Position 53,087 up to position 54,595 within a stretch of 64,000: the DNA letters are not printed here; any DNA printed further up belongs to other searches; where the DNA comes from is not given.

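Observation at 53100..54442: DarT-like toxin domain and macrodomain fused in one polypeptide, alone next to tRNA-Ala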

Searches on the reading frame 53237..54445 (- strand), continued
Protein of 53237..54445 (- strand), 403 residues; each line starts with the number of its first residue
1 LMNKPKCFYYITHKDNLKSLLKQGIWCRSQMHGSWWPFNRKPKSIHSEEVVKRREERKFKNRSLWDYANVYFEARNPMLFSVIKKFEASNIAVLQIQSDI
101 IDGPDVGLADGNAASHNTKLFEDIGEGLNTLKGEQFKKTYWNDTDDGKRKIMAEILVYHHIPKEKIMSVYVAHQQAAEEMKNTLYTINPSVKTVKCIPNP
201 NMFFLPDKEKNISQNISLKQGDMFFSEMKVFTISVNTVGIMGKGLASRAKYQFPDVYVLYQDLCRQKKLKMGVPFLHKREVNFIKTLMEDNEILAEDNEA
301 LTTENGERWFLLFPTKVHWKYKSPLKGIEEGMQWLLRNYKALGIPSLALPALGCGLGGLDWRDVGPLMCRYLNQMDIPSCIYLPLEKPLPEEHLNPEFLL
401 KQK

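Call 23: list_cluster_members(proteins=[P0001, P0002, P0023, P0031, P0040, P0041, P0050, P0054, P0099, P0106])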
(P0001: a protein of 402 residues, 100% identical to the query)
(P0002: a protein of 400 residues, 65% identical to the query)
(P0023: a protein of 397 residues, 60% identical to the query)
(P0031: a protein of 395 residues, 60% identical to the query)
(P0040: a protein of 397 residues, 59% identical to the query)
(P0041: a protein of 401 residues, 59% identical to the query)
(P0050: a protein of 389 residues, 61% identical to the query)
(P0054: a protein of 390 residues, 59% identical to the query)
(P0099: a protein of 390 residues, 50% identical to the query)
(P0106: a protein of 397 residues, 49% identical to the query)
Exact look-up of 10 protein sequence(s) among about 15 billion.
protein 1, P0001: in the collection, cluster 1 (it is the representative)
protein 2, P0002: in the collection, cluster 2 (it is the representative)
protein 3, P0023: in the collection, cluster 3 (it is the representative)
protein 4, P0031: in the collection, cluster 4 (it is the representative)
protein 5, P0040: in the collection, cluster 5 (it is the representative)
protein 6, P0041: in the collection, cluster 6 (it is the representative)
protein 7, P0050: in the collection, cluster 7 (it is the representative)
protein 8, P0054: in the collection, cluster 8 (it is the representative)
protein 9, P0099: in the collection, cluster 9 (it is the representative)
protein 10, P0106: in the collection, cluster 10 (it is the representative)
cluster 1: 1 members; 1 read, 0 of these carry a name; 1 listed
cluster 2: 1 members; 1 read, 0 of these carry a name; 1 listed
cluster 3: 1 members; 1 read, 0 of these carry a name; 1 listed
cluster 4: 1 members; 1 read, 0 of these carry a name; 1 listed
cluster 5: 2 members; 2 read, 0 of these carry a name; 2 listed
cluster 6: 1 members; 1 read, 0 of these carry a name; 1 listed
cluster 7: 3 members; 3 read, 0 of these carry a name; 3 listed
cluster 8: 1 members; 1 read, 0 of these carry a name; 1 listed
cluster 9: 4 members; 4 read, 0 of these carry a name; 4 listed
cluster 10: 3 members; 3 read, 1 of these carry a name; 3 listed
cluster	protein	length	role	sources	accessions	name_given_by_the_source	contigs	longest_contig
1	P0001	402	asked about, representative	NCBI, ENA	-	-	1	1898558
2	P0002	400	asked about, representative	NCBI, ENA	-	-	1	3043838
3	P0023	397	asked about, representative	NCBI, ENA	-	-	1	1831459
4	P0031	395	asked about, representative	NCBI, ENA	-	-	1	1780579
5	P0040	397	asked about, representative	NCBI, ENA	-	-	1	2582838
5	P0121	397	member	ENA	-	-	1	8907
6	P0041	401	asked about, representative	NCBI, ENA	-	-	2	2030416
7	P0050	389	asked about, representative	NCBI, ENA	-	-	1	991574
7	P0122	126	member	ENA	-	-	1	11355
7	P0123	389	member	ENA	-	-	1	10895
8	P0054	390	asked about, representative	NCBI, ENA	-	-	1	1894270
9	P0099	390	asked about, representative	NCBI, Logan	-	-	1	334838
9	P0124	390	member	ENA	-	-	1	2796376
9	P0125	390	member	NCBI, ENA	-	-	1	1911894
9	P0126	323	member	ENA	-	-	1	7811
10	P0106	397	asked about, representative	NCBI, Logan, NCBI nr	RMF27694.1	MAG: DUF4433 domain-containing protein [Chloroflexi bacterium] | MAG: DUF4433 domain-containing protein [Chloroflexota bacterium]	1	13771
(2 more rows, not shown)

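Call 27: find_related_loci(query=A1, collection=genome_contigs, flank=6000)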
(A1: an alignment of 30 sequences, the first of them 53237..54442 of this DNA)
Query A1 (402 aa) in genome_contigs; peptide patterns used: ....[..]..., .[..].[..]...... (x = any residue, [..] = any of these).
600 stretches matched a pattern (row limit reached: there are more); 585 encode a relative of the query (tblastn E <= 1e-3); the best 80 are kept; 80 distinct loci.
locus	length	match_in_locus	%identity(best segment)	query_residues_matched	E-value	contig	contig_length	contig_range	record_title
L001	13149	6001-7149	59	4-401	1e-154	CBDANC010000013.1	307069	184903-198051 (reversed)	MAG: Bdellovibrionales bacterium isolate 3d431684-cd77-4f27-8ce7-54fcfeee10b2 genome assembly, contig: contig_13, whole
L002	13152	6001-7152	49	5-402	9e-117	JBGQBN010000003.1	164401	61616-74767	MAG: Terriglobia bacterium isolate OBJ2_061818_110_63 k141_1022447_length_164401_cov_14.0257, whole genome shotgun seque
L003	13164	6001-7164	51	1-402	6e-127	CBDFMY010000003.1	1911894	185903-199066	MAG: Candidatus Poriferihabitaceae bacterium isolate 6ea70c23-f6ae-4937-b9b1-d70173c59256 genome assembly, contig: conti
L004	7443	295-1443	46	5-402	5e-116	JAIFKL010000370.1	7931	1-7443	MAG: Desulfobacteraceae bacterium isolate bin_101 scaffold_15816, whole genome shotgun sequence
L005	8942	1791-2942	46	5-402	4e-115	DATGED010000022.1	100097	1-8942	MAG TPA_asm: Candidatus Acidoferrum sp. isolate SMAG_U9693 k141_127534, whole genome shotgun sequence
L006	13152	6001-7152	46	5-399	3e-114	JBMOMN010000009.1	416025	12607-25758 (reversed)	MAG: Chloroflexota bacterium isolate Betzabe_MAG051 MAG051_9, whole genome shotgun sequence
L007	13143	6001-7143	48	5-399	1e-113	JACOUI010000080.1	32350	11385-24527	MAG: Planctomycetia bacterium isolate NC_groundwater_66_Pr7_S-0.65um_66_19 FFV18_Sp65_scaffold_33567, whole genome shotg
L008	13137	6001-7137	47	7-399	9e-113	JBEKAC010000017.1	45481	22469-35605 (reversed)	MAG: Dehalococcoidales bacterium isolate SPRUCE 103 SPRUCE_103_17, whole genome shotgun sequence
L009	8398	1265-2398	47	7-401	3e-112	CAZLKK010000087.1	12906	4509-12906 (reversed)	MAG TPA_asm: uncultured Chloroflexaceae bacterium isolate binchicken_co405_347 genome assembly, contig: NODE_7269_length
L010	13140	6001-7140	46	5-399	9e-112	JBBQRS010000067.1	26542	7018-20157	MAG: Anaerolineae bacterium isolate Co_metawrap_1702 Cmw_1702_k141_7191838_length_26542_cov_17.9986, whole genome shotgu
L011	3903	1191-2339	45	7-402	1e-110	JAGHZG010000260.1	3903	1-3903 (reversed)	MAG: Chloroflexota bacterium isolate 626A.7 NODE_3114_length_3903_cov_6.222973, whole genome shotgun sequence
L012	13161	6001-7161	45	1-399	9e-109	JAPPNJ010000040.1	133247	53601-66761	MAG: Candidatus Poribacteria bacterium isolate RHO3_bin_69 NODE_302_length_133247_cov_16.285287, whole genome shotgun se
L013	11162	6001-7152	45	7-399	2e-107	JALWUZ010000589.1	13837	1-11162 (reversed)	MAG: Anaerolineae bacterium isolate T2_maxbin2_scaf2bin.042 T2_NODE_4855_length_13837_cov_2.618891, whole genome shotgun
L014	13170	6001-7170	45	1-401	2e-108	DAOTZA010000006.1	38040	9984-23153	MAG TPA_asm: Anaerolineales bacterium isolate H38_463 k137_2495347, whole genome shotgun sequence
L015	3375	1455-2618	44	1-400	8e-110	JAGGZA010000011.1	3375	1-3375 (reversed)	MAG: Candidatus Aerophobetes bacterium isolate AUK192 PB_MBMC_146_c_000000000075, whole genome shotgun sequence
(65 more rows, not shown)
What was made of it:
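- The family is scattered across many phyla and archaea, as expected for a horizontally moving accessory gene (call 27).
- Tried and rejected: The profile-based rescan worked (call 27).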

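Call 28: find_encoding_contigs(protein=P0002, flank=6000, max_places=2)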
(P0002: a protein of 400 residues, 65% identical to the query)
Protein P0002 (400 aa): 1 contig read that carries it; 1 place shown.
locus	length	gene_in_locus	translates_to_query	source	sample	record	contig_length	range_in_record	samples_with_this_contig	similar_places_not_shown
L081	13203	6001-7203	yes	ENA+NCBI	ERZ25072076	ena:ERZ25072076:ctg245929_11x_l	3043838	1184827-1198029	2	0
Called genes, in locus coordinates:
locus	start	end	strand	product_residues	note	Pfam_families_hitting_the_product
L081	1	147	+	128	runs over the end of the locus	-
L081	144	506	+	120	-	-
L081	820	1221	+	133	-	-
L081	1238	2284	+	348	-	PF00589:Phage_integrase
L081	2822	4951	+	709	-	PF04313:HSDR_N (faint), PF13588:HSDR_N_2 (weak), PF00270:DEAD (weak), PF04851:ResIII, PF18766:SWI2_SNF2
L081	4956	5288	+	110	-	-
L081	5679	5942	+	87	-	-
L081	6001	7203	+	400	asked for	PF14487:DarT, PF01661:Macro (weak)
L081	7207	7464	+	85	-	-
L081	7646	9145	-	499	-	PF01609:DDE_Tnp_1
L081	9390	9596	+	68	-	-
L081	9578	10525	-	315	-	PF04754:Transposase_31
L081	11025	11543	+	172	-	PF14907:NTP_transf_5 (weak), PF08843:AbiEii (faint)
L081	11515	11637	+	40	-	-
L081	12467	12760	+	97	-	-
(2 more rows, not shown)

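Call 29: find_encoding_contigs(protein=P0005, flank=6000, max_places=2)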
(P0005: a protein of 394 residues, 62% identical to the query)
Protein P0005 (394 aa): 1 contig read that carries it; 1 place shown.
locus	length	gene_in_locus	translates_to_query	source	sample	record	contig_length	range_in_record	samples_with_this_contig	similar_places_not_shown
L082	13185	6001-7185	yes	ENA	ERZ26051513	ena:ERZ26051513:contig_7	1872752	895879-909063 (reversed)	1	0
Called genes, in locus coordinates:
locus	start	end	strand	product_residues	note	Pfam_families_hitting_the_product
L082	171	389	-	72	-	PF09954:DUF2188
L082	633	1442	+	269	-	-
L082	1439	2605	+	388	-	PF08843:AbiEii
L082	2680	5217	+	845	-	PF04313:HSDR_N (weak), PF13588:HSDR_N_2 (weak), PF00270:DEAD, PF04851:ResIII, PF18766:SWI2_SNF2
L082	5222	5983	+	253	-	-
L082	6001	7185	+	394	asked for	PF14487:DarT, PF01661:Macro (weak)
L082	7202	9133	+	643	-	PF01420:Methylase_S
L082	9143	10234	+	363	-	PF02661:Fic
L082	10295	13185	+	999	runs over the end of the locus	PF04313:HSDR_N, PF00270:DEAD (weak), PF04851:ResIII, PF18766:SWI2_SNF2, PF22679:T1R_D3-like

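Call 30: find_encoding_contigs(protein=P0023, flank=6000, max_places=2)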
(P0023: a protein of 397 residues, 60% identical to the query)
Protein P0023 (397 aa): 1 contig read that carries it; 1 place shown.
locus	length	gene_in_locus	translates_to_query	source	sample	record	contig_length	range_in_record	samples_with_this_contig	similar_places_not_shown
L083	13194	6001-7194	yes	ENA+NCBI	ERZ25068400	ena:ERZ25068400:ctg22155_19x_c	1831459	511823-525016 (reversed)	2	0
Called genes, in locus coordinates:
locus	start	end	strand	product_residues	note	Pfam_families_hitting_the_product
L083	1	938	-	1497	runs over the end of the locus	PF13086:AAA_11, PF13604:AAA_30 (weak), PF20720:nSTAND3 (weak), PF13245:AAA_19 (weak), PF13087:AAA_12, PF04480:DUF559 (faint), PF18741:MTES_1575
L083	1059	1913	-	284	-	PF13576:Pentapeptide_3 (faint), PF00805:Pentapeptide, PF13599:Pentapeptide_4, PF00805:Pentapeptide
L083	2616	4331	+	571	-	PF04326:SLFN_AlbA_2, PF13749:HATPase_c_4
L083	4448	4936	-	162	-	PF13175:AAA_15, PF13304:AAA_21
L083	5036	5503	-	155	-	PF13175:AAA_15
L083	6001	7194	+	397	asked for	PF14487:DarT, PF01661:Macro (weak)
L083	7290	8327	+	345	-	-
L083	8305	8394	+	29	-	-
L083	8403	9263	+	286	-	-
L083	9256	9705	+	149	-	PF22398:DUF6978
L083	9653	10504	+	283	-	PF08861:DUF1828, PF08862:DUF1829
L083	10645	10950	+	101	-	-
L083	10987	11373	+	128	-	PF01527:HTH_Tnp_1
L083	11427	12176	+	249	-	PF13276:HTH_21, PF00665:rve, PF13683:rve_3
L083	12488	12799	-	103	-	-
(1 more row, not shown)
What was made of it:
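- Defence context: the closest homologues sit among type I R-M (HsdR/HsdS), AbiEii, Fic, integrase, transposases, SLFN and AAA_15 genes (calls 28-30). The closest homologues are embedded in R-M, Abi and transposase islands (calls 28-30).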

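Call 44: search_protein_families(library=pfam, alignment_id=A2, max_evalue=0.00001)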
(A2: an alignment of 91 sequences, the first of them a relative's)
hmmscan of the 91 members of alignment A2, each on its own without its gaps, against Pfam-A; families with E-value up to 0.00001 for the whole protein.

A. member 1, L001:4925-5791:+ (289 aa): 0 families

B. families by the number of members that match (of 91 scanned): 102 families (the first 25 are shown)
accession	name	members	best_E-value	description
PF13401.12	AAA_22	4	1.8e-10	AAA domain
PF16889.11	Hepar_II_III_N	4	2.5e-09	Heparinase II/III N-terminus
PF00393.24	6PGD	3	3.9e-134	6-phosphogluconate dehydrogenase, C-terminal domain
PF01235.23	Na_Ala_symp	3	2e-124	Sodium:alanine symporter family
PF03446.21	NAD_binding_2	3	2e-50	NAD binding domain of 6-phosphogluconate dehydrogenase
PF00069.31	Pkinase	3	6.5e-46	Protein kinase domain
PF07714.23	PK_Tyr_Ser-Thr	3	8.1e-26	Protein tyrosine and serine/threonine kinase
PF01636.29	APH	3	2.3e-17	Phosphotransferase enzyme family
PF14516.12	AAA_35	3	2.9e-15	AAA-like domain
PF21850.2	DUF6909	2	5.2e-209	Family of unknown function (DUF6909)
PF07969.17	Amidohydro_3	2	3.8e-112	Amidohydrolase family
PF00005.33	ABC_tran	2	9.9e-64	ABC transporter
PF01979.26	Amidohydro_1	2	1.6e-52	Amidohydrolase family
PF02492.25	cobW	2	1.9e-40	CobW/HypB/UreG, nucleotide-binding domain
PF01420.25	Methylase_S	2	8.7e-37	Type I restriction modification DNA specificity domain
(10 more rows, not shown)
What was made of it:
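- Many neighbours of fused genes are ordinary housekeeping genes such as 6PGD, a Na/Ala symporter, aconitase and NadA (call 44); here they are bioB and tRNA-Ala.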

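Call 45: search_protein_families(library=padloc, alignment_id=A2, max_evalue=0.00001)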
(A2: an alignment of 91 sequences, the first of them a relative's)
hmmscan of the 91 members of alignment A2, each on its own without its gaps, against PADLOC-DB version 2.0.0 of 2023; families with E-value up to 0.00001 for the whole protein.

A. member 1, L001:4925-5791:+ (289 aa): 7 families
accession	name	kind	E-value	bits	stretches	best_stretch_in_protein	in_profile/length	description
PDLC02267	AbiEi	-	8.8e-16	56.1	1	77-278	71-238/252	AbiEi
PDLC02237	AbiEi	-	2.1e-12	45.2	1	3-208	13-210/285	AbiEi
PDLC02269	AbiEi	-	2.6e-12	44.6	1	169-285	124-241/251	AbiEi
PDLC02287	AbiEi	-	4.4e-08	31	1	171-284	127-240/253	AbiEi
PDLC02266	AbiEi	-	9.8e-08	29.7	0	137-280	112-250/258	AbiEi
PDLC02270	AbiEi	-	9.2e-07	26.2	1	140-286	109-259/265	AbiEi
PDLC02282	AbiEi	-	8.9e-06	23.2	0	137-279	112-251/260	AbiEi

B. families by the number of members that match (of 91 scanned): 301 families (the first 25 are shown)
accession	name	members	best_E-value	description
PDLC03920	MkoA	4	4e-104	-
PDLC03921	MkoA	4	1.9e-73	-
PDLC04213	HEC-02A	4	1.5e-16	-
PDLC04044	PD-T4-6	3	6.6e-176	-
PDLC04062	PD-T4-6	3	6.7e-139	-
PDLC04045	PD-T4-6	3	1.8e-94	-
PDLC04051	PD-T4-6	3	3.5e-89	-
PDLC04053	PD-T4-6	3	7.6e-55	-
PDLC04138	mad6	3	3.7e-53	mads_6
PDLC04047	PD-T4-6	3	1.3e-51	-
PDLC04042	PD-T4-6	3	2.6e-50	-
PDLC04057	PD-T4-6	3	1.3e-44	-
PDLC04060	PD-T4-6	3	4.5e-44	-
PDLC04054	PD-T4-6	3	5.7e-43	-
PDLC04061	PD-T4-6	3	7.5e-42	-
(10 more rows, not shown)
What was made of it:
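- Immediate neighbours elsewhere include MkoA, PD-T4-6, AbiEi and HsdS (calls 44, 45).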

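Call 46: predict_structure(alignment_id=A1)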
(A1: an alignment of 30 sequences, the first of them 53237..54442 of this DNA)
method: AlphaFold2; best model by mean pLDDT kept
length: 402 residues; sequences in the alignment: 30
mean_pLDDT: 81.5   pTM: 0.83
mean pLDDT of the five models: 81.5, 81.3, 80.6, 76.9, 76.4
residues with pLDDT >= 90: 165; 70-90: 153; 50-70: 53; < 50: 31
segments of 3 or more residues with pLDDT < 50: 33-35, 236-246, 290-304
pLDDT, mean of each block of 10 residues (from residue 1): 92 90 81 54 84 92 94 90 91 96 92 91 94 75 73 94 94 88 65 85 91 93 84 55 47 75 81 82 64 43 62 75 87 96 89 67 92 96 80 92 54
secondary structure, 60 per line:
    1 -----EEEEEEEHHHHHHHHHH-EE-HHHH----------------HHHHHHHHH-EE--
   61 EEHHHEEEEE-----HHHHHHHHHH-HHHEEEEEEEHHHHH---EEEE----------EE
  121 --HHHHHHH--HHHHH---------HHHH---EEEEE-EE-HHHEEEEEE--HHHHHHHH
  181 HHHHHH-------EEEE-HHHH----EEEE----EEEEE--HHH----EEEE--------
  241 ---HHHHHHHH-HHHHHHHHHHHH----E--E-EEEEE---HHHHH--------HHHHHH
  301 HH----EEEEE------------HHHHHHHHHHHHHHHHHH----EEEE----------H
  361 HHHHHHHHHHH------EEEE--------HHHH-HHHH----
elements in order: E6-12 H13-22 H27-30 H47-55 E66-70 H76-85 E90-96 H97-101 E105-108 H123-129 H132-136 H146-149 E153-157 E165-170 H173-186 E194-197 H199-202 E207-210 E215-219 E229-232 H244-251 H253-264 E274-278 H282-286 H295-302 E307-311 H324-341 E346-349 H360-371 E378-381 H390-393 H395-398
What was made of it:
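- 53540..53581 (-): Imperfect 21-nt tandem duplication (18 of 21 bases identical) encoding EDNEILA/EDNEALT. It lies inside a variable acidic insertion loop of the macrodomain. The AF2 pLDDT is below 50 for residues 290-304 (call 46).
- On Single-chain DarTG (T. africanus 7OMU type): AF2 pTM 0.83 (call 46).
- A disordered loop exists at residues 290-304 (call 46).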

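Call 49: fold_search(model_id=the predicted structure, library=pdb)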
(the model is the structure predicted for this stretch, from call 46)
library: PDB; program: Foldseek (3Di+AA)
matches with E <= 10: 796; with E <= 0.001: 140
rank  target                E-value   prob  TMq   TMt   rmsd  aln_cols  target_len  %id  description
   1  7omu_AAA              2.7e-43  1.00  0.83  0.88   3.3       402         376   44  Thermosipho africanus DarTG in complex with ADP-ribose (released 2021-06-23)
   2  7omy_AAA              3.8e-14  1.00  0.43  0.80   2.7       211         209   25  Thermus sp. 2.9 DarT in complex with carba-NAD+ and ssDNA (released 2021-06-23)
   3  7yk3_A                4.8e-14  1.00  0.42  0.72   3.0       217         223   22  Crystal structure of DarTG toxin-antitoxin complex from Mycobacterium tuberculosis (released 2023-05-31)
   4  7omv                  5.8e-14  1.00  0.44  0.80   3.0       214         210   24  Thermus sp. 2.9 DarT (released 2021-06-23)
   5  7omx                  4.7e-13  1.00  0.42  0.81   3.2       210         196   24  Thermus sp. 2.9 DarT in complex with carba-NAD+ (released 2021-06-23)
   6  7omw                  1.6e-12  1.00  0.41  0.78   3.5       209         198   23  Thermus sp. 2.9 DarT in complex with NAD+ (released 2021-06-23)
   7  7yk3_C                2.6e-12  1.00  0.40  0.71   3.4       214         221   21  Crystal structure of DarTG toxin-antitoxin complex from Mycobacterium tuberculosis (released 2023-05-31)
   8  8baq                  2.1e-10  1.00  0.34  0.61   5.6       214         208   20  E. coli C7 DarT1 in complex with NAD+ (released 2023-07-12)
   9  5m3e                  6.3e-10  1.00  0.32  0.82   5.5       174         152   29  Macrodomain of Thermus aquaticus DarG in complex with ADP-ribose (released 2016-12-21)
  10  5m3i_A                1.6e-09  1.00  0.33  0.81   4.0       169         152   29  Macrodomain of Mycobacterium tuberculosis DarG (released 2016-12-21)
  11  5m31                  3.3e-09  1.00  0.32  0.80   4.8       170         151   29  Macrodomain of Thermus aquaticus DarG (released 2016-12-21)
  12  2l8r_MODEL_1_A        7.6e-08  1.00  0.31  0.76   4.6       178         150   21  Solution structure of human protein C6orf130 in complex with ADP-ribose (released 2011-02-23)
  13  5lcc_A                1.3e-06  1.00  0.31  0.58   5.5       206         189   13  Oceanobacillus iheyensis macrodomain mutant D40A (released 2017-05-03)
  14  7wr6_B                1.5e-06  1.00  0.31  0.57   5.9       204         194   14  Crystal structure of ADP-riboxanated caspase-4 in complex with Af1521 (released 2023-01-25)
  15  4j5q                  1.7e-06  1.00  0.31  0.77   4.8       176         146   21  TARG1 (C6orf130), Terminal ADP-ribose Glycohydrolase 1, apo structure (released 2013-03-27)
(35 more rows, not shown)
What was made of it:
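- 53273..53800 (-): DarG/TARG1-type macrodomain, residues 215-390. The protein ends 12 residues later, so there is no DarG C-terminal DarT-binding domain. Foldseek matches 5M3E/5M3I (call 49).
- On Single-chain DarTG (T. africanus 7OMU type): Foldseek TM 0.83/0.88 and rmsd 3.3 over 402 columns (call 49).
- The AF2 model (pLDDT 81.5, pTM 0.83; call 46) has 7OMU as its top Foldseek hit, named 'Thermosipho africanus DarTG in complex with ADP-ribose', at TM 0.83/0.88 over 402 columns (call 49). The model has pTM 0.83 and the same domain arrangement as the crystal structure (calls 46, 49).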

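Call 57: search_protein_representatives(protein=window:53237-54442:-)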
Query: 402 residues. Proteins with E-value up to 0.001 (for the whole library): 7150; up to 1e-10: 3071; up to 1e-30: 66. The best 150 are listed.
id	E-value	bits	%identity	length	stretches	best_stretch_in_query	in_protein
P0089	6.7e-138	476.2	58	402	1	1-400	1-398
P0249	1.6e-101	356.4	48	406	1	6-402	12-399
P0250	2.3e-101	355.9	51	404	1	5-399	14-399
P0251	2.7e-100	352.4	47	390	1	1-400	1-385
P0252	1.2e-99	350.2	48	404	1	7-399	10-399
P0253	2.6e-97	342.6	48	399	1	7-400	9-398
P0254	6.8e-88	311.6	45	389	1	7-399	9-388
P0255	6.2e-86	305.1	45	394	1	3-402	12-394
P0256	1.8e-84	300.2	46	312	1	77-401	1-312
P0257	3.8e-82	292.6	43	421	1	6-386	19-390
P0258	2.0e-79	283.7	42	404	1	6-401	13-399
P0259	4.3e-79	282.6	45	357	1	4-359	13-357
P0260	1.1e-77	277.9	43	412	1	5-401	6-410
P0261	1.3e-75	271.1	39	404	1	7-398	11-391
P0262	1.5e-75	270.9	40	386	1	7-399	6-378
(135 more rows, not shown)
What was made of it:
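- On Single-chain DarTG (T. africanus 7OMU type): About 30 full-length clusters appear among the 66 clusters with E <= 1e-30 in the 50%-identity library (call 57).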
